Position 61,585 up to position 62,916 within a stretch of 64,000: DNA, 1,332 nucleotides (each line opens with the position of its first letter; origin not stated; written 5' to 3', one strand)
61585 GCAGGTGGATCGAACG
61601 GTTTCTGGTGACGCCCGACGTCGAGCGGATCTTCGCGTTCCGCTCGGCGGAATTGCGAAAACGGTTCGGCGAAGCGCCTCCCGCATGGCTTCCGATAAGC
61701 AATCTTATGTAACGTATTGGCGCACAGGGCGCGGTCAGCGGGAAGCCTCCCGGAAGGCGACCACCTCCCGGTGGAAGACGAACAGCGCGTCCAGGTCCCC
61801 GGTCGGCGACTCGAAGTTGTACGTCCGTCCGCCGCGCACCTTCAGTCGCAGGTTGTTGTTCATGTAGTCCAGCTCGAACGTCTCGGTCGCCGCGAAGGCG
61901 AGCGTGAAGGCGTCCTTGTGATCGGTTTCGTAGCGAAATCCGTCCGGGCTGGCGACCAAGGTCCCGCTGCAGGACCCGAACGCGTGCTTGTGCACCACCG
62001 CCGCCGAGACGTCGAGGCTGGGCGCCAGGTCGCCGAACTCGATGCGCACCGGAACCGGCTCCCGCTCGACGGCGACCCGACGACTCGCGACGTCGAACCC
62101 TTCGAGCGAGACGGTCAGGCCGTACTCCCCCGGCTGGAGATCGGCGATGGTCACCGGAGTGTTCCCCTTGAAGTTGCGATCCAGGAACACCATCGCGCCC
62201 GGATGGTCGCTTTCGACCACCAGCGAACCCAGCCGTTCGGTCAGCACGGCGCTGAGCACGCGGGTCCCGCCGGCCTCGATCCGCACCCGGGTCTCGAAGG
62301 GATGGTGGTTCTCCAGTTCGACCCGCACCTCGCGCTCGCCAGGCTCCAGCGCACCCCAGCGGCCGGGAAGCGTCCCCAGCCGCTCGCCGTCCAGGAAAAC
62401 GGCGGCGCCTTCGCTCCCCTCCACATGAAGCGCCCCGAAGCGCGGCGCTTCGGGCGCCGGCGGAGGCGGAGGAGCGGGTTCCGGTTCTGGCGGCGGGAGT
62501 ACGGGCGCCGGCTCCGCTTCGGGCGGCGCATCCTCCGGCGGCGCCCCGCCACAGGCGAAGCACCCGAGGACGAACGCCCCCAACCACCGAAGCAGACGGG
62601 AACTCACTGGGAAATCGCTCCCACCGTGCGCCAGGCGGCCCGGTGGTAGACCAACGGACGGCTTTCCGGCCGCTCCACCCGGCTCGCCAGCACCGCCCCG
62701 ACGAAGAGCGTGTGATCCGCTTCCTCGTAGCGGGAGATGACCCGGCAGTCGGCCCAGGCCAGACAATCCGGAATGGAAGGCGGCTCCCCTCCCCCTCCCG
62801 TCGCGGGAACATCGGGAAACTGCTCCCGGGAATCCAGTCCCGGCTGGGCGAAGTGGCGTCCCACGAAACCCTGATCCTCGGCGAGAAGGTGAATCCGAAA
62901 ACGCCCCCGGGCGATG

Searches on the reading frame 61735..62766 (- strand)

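Call 47: search_protein_families(library=pfam, proteins=[window:61735-62766:-], max_evalue=0.0001)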
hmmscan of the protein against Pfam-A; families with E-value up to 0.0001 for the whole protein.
window:61735-62766:- (343 aa): 2 families
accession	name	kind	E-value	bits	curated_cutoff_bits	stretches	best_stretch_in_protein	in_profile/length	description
PF08308.17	PEGA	-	7.1e-24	83.9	20.8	2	180-236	2-58/71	PEGA domain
PF13620.12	CarboxypepD_reg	-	1.9e-05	25.3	32.3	0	206-235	41-71/82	Carboxypeptidase regulatory-like domain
